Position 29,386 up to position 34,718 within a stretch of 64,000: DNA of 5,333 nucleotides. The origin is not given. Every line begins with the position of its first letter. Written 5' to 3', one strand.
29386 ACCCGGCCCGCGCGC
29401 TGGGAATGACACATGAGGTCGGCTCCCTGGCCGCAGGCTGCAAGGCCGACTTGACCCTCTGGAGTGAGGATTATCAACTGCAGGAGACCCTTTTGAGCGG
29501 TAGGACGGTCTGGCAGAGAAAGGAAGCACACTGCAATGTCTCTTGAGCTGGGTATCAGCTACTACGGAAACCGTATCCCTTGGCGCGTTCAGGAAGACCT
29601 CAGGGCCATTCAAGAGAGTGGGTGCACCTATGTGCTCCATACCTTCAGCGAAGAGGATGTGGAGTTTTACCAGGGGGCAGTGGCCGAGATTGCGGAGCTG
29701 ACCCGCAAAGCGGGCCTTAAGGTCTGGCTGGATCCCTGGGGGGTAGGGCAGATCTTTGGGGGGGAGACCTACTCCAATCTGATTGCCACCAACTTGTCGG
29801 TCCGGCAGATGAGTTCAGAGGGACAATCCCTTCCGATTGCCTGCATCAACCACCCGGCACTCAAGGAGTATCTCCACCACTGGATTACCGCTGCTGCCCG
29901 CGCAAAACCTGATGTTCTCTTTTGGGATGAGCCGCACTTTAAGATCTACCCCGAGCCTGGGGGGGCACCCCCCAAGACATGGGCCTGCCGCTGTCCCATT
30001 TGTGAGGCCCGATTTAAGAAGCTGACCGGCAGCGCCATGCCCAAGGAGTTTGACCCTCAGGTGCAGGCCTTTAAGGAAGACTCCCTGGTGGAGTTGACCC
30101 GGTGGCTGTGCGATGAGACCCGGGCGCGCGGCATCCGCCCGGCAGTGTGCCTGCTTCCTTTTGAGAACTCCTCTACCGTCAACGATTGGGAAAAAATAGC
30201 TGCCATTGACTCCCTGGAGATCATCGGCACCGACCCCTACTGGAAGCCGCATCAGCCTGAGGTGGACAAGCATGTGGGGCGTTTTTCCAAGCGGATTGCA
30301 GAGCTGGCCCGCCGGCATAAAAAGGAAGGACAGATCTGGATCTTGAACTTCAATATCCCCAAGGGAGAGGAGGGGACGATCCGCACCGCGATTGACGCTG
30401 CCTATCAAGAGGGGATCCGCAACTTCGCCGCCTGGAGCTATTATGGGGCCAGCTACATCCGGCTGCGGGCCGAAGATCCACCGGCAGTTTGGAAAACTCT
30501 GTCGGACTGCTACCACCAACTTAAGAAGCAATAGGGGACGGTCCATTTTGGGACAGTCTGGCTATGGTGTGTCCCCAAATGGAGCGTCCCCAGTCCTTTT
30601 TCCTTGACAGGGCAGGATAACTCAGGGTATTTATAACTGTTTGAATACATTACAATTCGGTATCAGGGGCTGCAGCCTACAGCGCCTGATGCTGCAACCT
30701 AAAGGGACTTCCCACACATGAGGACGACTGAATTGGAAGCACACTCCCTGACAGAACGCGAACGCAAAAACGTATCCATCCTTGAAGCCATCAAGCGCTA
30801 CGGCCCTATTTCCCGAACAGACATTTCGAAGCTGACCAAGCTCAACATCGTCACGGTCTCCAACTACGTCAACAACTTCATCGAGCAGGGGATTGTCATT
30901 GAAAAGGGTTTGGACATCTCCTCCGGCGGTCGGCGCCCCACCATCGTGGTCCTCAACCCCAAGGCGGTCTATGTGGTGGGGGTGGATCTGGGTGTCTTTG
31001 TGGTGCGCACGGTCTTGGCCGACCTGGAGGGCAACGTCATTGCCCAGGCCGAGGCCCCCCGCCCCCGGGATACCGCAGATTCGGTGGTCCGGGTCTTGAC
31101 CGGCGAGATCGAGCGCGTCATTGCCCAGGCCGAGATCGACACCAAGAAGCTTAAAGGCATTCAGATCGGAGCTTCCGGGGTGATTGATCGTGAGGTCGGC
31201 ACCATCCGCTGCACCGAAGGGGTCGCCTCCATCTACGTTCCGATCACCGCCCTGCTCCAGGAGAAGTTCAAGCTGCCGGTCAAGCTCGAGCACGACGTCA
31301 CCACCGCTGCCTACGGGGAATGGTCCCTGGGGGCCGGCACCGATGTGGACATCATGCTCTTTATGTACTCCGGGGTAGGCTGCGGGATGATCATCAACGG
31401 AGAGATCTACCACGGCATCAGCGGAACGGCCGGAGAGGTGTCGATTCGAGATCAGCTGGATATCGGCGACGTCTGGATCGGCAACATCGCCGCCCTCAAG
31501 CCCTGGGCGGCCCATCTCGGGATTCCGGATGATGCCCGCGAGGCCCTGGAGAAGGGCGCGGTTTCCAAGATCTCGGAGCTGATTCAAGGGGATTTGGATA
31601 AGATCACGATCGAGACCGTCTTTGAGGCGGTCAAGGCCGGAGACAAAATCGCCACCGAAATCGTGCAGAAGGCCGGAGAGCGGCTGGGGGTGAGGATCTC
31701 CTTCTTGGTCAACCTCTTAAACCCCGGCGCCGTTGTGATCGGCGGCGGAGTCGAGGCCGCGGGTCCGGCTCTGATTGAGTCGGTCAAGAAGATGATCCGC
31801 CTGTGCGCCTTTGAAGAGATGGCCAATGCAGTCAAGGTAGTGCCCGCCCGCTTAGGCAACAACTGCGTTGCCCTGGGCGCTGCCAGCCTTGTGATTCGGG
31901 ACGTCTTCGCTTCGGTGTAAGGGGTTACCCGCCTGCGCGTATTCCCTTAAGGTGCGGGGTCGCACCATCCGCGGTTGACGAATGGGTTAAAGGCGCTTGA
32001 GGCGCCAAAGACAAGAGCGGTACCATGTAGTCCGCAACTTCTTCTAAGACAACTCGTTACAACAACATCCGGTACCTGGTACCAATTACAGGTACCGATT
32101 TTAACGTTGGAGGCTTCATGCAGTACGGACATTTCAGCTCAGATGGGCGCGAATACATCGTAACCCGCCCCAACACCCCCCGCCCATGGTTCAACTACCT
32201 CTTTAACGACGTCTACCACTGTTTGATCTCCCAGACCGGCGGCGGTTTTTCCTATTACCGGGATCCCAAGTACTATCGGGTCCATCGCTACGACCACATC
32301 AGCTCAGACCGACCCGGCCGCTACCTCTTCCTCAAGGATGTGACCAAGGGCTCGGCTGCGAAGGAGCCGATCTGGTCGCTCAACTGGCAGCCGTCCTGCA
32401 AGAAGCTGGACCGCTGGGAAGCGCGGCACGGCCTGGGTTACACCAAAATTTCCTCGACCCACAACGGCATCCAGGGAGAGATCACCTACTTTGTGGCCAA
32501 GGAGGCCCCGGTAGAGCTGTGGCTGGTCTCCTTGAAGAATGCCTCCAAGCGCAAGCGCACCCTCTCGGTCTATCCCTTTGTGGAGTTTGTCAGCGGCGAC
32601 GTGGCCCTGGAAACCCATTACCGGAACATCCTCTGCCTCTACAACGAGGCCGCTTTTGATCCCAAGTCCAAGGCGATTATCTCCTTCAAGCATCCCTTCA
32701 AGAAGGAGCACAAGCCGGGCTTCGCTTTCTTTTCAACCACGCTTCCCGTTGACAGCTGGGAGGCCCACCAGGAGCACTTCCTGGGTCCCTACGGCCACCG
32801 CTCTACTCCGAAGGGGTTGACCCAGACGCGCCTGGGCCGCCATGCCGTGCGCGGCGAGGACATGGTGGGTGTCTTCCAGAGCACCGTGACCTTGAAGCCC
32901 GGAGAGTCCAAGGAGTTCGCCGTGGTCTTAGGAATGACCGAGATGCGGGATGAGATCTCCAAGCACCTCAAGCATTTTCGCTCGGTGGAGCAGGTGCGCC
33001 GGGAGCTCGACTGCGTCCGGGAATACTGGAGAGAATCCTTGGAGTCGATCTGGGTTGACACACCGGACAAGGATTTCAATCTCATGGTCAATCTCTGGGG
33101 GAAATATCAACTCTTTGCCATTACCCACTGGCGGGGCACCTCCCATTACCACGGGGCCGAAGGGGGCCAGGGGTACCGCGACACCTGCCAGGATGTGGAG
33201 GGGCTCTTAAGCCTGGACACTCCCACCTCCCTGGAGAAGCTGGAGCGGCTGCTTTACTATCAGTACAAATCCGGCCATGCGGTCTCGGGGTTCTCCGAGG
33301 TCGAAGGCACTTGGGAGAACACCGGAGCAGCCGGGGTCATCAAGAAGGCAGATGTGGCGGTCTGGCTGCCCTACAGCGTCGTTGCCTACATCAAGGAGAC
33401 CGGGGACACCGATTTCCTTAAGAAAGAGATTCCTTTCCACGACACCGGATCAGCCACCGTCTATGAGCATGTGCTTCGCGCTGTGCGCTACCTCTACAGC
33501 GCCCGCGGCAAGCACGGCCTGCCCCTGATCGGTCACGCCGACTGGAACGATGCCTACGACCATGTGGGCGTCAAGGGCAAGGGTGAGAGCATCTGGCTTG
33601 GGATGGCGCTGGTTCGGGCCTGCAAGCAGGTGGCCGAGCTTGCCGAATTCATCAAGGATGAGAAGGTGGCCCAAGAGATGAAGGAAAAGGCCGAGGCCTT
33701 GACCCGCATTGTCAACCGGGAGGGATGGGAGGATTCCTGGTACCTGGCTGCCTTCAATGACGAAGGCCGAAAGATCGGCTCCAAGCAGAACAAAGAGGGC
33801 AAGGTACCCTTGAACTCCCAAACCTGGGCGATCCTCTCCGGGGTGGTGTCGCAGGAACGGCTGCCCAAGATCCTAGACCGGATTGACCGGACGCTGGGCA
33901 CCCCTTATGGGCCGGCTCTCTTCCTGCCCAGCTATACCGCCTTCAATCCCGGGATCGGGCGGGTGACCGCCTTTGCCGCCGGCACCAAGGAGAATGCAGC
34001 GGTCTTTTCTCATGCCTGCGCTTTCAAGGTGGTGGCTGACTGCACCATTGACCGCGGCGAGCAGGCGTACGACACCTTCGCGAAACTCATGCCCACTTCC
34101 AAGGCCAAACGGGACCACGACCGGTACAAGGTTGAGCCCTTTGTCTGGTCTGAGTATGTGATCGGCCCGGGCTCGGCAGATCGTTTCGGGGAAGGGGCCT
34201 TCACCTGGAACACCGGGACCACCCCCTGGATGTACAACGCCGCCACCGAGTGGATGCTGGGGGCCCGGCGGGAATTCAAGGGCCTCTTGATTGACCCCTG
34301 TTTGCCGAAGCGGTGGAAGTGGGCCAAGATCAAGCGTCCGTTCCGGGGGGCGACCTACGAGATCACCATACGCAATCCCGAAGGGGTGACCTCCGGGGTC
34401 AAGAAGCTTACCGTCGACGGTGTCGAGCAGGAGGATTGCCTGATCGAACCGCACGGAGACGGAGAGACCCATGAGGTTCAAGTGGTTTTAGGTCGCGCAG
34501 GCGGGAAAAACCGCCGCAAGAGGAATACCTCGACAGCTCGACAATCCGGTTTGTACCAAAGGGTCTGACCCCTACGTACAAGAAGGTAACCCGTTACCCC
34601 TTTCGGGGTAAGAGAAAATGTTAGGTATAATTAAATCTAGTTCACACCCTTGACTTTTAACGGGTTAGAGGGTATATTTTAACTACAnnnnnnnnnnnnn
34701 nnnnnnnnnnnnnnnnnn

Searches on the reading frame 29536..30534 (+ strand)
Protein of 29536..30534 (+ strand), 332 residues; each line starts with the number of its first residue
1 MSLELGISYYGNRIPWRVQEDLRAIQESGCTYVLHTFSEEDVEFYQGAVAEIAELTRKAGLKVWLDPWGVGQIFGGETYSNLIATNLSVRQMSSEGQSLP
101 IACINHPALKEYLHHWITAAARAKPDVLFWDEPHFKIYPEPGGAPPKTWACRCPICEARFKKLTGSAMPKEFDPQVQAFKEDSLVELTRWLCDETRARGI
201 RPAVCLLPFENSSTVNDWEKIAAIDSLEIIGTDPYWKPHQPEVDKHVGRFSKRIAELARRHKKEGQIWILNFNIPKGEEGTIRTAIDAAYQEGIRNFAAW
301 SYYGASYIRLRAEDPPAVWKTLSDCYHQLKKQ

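Call 3: search_protein_families(library=pfam, proteins=[window:29536-30534:+], max_evalue=0.01)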
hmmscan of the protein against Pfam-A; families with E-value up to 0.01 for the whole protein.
window:29536-30534:+ (332 aa): 0 families

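Call 4: search_protein_families(library=ncbifam, proteins=[window:29536-30534:+], max_evalue=0.01)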
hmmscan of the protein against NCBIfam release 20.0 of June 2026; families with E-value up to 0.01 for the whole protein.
window:29536-30534:+ (332 aa): 0 families

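Call 60: search_solved_structures(query=window:29536-30531:+, max_evalue=10)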
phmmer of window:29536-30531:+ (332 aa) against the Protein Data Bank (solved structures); distinct sequences matched with E-value up to 10: 4.
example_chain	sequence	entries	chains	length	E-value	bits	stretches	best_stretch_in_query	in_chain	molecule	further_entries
9os5_G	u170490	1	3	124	0.38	13.1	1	33-73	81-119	MPV498 Fab heavy chain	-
3wxm_B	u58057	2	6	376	0.5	12.7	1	201-263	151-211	Protein pelota homolog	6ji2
7ums_4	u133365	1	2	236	0.63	12.3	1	6-104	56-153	Fab 41 heavy chain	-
6bkc_H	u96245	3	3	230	1.5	11.1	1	6-74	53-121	Fab AR3B heavy chain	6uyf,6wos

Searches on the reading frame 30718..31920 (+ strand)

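Call 3: search_protein_families(library=pfam, proteins=[window:30718-31920:+], max_evalue=0.01)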
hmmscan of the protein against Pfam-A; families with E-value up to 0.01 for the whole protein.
window:30718-31920:+ (400 aa): 3 families
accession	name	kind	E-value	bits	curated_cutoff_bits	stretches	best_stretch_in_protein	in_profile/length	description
PF00480.26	ROK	-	6.2e-41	141.3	22.9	1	87-394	2-293/294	ROK family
PF13412.12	HTH_24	-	0.00012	22.1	21.9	1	20-60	7-47/48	Winged helix-turn-helix DNA-binding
PF01869.26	BcrAD_BadFG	-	0.0076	16.2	31.5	0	87-156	1-73/271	BadF/BadG/BcrA/BcrD ATPase family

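Call 4: search_protein_families(library=ncbifam, proteins=[window:30718-31920:+], max_evalue=0.01)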
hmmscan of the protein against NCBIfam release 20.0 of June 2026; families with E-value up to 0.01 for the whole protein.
window:30718-31920:+ (400 aa): 17 families
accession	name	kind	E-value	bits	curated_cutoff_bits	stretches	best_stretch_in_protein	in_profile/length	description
NF047937.1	TransRegNagC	equivalog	7.2e-53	180.2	650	1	23-396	18-387/399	DNA-binding transcriptional regulator NagC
NF049930.1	TransRegMlc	equivalog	8.4e-40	137.3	530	1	22-392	22-389/405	sugar metabolism global transcriptional regulator Mlc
TIGR00744.1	ROK_glcA_fam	subfamily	3.4e-39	135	260.35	1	87-393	1-309/318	ROK family glucokinase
NF007251.0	PRK09698.1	equivalog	4.8e-20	72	253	2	84-241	6-164/304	allose kinase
NF042998.1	bglucokin_BglK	equivalog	7e-16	58.3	550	2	286-373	185-271/291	beta-glucoside kinase BglK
NF007108.0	PRK09557.1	equivalog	1.5e-15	57.3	443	2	87-241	4-156/303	fructokinase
NF045551.1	GK_Pyrobac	equivalog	3.6e-15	56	500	1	87-394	3-282/294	ATP-dependent glucokinase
NF003461.0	PRK05082.1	subfamily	7.2e-14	51.8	283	2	87-241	4-154/291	N-acetylmannosamine kinase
NF009835.0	PRK13310.1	equivalog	1.8e-12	47.2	380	1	90-394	6-302/303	N-acetylglucosamine kinase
NF047821.1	NactlManKinNanK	equivalog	3.9e-12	46.3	450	2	86-241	3-154/288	N-acetylmannosamine kinase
NF045550.1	FrctkaseScrK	equivalog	2.6e-06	27.1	400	1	131-237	41-152/293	fructokinase ScrK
NF009836.0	PRK13311.1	equivalog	9e-05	21.8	551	1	88-268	4-183/256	N-acetyl-D-glucosamine kinase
NF038280.1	IS607_TnpB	exception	0.0012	17.9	350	1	84-136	202-253/431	IS607 family element RNA-guided endonuclease TnpB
NF053610.1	Sso10a_fam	subfamily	0.0013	18.7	60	1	19-63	8-50/64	Sso10a family chromatin protein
TIGR01879.1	hydantase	subfamily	0.0019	17.2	204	1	15-63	149-193/401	hydantoinase/carbamoylase family amidase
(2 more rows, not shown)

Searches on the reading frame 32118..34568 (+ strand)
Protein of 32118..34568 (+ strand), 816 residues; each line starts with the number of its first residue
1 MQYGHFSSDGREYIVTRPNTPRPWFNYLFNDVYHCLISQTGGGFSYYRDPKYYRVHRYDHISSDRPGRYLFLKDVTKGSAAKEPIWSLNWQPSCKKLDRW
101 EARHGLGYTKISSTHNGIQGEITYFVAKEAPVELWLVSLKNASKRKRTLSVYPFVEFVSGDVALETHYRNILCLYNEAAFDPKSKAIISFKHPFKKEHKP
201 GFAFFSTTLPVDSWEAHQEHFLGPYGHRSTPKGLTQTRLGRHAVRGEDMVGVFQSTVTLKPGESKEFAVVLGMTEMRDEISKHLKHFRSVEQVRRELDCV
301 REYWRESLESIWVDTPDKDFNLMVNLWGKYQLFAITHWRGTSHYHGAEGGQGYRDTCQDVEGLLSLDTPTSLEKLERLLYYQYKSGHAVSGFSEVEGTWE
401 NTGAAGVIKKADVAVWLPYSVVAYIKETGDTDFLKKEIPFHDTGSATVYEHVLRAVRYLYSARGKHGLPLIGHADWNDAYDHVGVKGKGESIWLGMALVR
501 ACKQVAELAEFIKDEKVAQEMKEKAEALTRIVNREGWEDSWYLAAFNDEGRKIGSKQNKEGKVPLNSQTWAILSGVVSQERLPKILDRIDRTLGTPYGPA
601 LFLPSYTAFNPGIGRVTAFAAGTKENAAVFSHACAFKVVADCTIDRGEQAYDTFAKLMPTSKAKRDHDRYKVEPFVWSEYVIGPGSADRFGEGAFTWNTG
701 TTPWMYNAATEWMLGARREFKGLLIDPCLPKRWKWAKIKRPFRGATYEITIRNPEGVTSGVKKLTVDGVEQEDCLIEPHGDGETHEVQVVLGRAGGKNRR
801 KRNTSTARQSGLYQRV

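Call 32: search_protein_families(library=pfam, proteins=[window:32118-34568:+], max_evalue=0.01)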
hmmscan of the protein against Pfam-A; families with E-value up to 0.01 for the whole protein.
window:32118-34568:+ (816 aa): 5 families
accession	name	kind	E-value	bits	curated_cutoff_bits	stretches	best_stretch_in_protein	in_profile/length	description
PF17167.11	Glyco_hydro_94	-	4.4e-99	332.5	27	1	303-715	1-420/420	Glycosyl hydrolase 94 superfamily, catalytic domain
PF06165.18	GH94_b-supersand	-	9.2e-64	215.8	23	1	21-272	1-251/251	Glycosyl hydrolase 94, supersandwich domain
PF03633.20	Glyco_hydro_65C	-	0.001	19.2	22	1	723-758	8-42/62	Glycosyl hydrolase family 65, C-terminal domain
PF22422.2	MGH1-like_GH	-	0.003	17.6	27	0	487-541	168-222/356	Mannosylglycerate hydrolase MGH1-like glycoside hydrolase domain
PF14016.12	DUF4232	-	0.009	16.6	27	0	129-161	15-47/129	Domain of unknown function (DUF4232)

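Call 35: search_solved_structures(query=window:32118-34565:+, max_evalue=1e-10)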
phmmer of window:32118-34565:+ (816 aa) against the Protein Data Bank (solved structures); distinct sequences matched with E-value up to 1e-10: 20.
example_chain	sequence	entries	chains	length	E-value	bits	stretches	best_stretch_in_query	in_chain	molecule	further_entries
3qde_A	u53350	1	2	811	7.1e-142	477.4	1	1-792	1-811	Cellobiose phosphorylase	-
8ho7_A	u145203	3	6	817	7.2e-142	477.4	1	1-791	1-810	Cellobiose phosphorylase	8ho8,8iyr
8ho9_A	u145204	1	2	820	4.1e-141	474.9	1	2-793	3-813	Cellobiose phosphorylase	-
8hob_A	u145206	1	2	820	4.2e-141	474.9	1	2-793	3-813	Cellobiose phosphorylase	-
1v7v_A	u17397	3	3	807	1.4e-132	446.7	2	412-793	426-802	chitobiose phosphorylase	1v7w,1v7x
8bou_A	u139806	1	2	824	3.2e-129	435.5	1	1-768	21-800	N,N'-diacetylchitobiose phosphorylase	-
3afj_A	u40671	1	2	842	1.3e-118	400.5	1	1-788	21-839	Cellobiose Phosphorylase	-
2cqs_A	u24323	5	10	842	1.4e-118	400.4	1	1-788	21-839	Cellobiose Phosphorylase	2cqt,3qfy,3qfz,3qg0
3act_A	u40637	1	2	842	1.2e-117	397.3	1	1-788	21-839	Cellobiose Phosphorylase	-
3acs_A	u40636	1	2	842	2e-117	396.5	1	1-788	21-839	Cellobiose Phosphorylase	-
3s4c_A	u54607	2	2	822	1.6e-115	390.3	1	1-790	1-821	Lactose Phosphorylase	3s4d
3rrs_A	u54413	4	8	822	1e-114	387.6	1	1-790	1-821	Cellobiose phosphorylase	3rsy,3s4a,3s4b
8rf9_A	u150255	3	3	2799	2.2e-92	313.7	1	3-758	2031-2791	Cyclic beta 1-2 glucan synthetase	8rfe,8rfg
8rf0_A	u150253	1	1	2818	2.2e-92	313.7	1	3-758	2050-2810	Cyclic beta-(1,2)-glucan synthase NdvB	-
4zle_A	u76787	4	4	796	1.7e-79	271.1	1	64-757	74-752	Putative b-glycan phosphorylase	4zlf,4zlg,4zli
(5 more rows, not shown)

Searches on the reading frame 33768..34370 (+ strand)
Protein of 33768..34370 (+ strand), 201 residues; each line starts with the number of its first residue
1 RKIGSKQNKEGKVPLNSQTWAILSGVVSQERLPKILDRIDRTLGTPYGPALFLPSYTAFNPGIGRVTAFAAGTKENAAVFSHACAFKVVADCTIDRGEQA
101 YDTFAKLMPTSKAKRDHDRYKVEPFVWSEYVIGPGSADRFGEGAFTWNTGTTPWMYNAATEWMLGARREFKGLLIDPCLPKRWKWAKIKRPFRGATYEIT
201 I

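Call 61: search_solved_structures(query=window:33768-34370:+, max_evalue=0.00001, show_alignments=5)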
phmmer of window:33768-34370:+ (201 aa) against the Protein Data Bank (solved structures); distinct sequences matched with E-value up to 0.00001: 20.
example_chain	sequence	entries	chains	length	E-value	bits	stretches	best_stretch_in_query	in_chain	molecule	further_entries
3qde_A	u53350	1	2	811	2.9e-44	154.6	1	1-201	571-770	Cellobiose phosphorylase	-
8ho7_A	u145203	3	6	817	2.9e-44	154.5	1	1-201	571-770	Cellobiose phosphorylase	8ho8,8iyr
8ho9_A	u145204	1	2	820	1.5e-43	152.2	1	1-201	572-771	Cellobiose phosphorylase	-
8hob_A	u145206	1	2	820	1.5e-43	152.2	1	1-201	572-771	Cellobiose phosphorylase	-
1v7v_A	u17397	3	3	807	4.8e-39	137.5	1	2-200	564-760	chitobiose phosphorylase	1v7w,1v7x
4zle_A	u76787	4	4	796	2.3e-34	122.2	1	4-200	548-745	Putative b-glycan phosphorylase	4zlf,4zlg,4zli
3acs_A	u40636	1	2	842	2.3e-33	119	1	3-201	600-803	Cellobiose Phosphorylase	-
2cqs_A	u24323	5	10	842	2.3e-33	119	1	3-201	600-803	Cellobiose Phosphorylase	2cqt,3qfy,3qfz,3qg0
3afj_A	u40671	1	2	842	3.3e-33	118.4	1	3-201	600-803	Cellobiose Phosphorylase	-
3act_A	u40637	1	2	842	2.2e-32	115.7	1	3-201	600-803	Cellobiose Phosphorylase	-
3s4c_A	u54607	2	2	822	2.1e-31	112.5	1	3-201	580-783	Lactose Phosphorylase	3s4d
3rrs_A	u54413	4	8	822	1.5e-30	109.8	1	3-201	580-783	Cellobiose phosphorylase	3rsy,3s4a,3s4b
8bou_A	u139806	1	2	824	4.2e-30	108.3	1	3-199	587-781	N,N'-diacetylchitobiose phosphorylase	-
8rf9_A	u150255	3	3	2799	1.2e-20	77.5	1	3-199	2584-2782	Cyclic beta 1-2 glucan synthetase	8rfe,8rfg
8rf0_A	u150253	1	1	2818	1.2e-20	77.5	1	3-199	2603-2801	Cyclic beta-(1,2)-glucan synthase NdvB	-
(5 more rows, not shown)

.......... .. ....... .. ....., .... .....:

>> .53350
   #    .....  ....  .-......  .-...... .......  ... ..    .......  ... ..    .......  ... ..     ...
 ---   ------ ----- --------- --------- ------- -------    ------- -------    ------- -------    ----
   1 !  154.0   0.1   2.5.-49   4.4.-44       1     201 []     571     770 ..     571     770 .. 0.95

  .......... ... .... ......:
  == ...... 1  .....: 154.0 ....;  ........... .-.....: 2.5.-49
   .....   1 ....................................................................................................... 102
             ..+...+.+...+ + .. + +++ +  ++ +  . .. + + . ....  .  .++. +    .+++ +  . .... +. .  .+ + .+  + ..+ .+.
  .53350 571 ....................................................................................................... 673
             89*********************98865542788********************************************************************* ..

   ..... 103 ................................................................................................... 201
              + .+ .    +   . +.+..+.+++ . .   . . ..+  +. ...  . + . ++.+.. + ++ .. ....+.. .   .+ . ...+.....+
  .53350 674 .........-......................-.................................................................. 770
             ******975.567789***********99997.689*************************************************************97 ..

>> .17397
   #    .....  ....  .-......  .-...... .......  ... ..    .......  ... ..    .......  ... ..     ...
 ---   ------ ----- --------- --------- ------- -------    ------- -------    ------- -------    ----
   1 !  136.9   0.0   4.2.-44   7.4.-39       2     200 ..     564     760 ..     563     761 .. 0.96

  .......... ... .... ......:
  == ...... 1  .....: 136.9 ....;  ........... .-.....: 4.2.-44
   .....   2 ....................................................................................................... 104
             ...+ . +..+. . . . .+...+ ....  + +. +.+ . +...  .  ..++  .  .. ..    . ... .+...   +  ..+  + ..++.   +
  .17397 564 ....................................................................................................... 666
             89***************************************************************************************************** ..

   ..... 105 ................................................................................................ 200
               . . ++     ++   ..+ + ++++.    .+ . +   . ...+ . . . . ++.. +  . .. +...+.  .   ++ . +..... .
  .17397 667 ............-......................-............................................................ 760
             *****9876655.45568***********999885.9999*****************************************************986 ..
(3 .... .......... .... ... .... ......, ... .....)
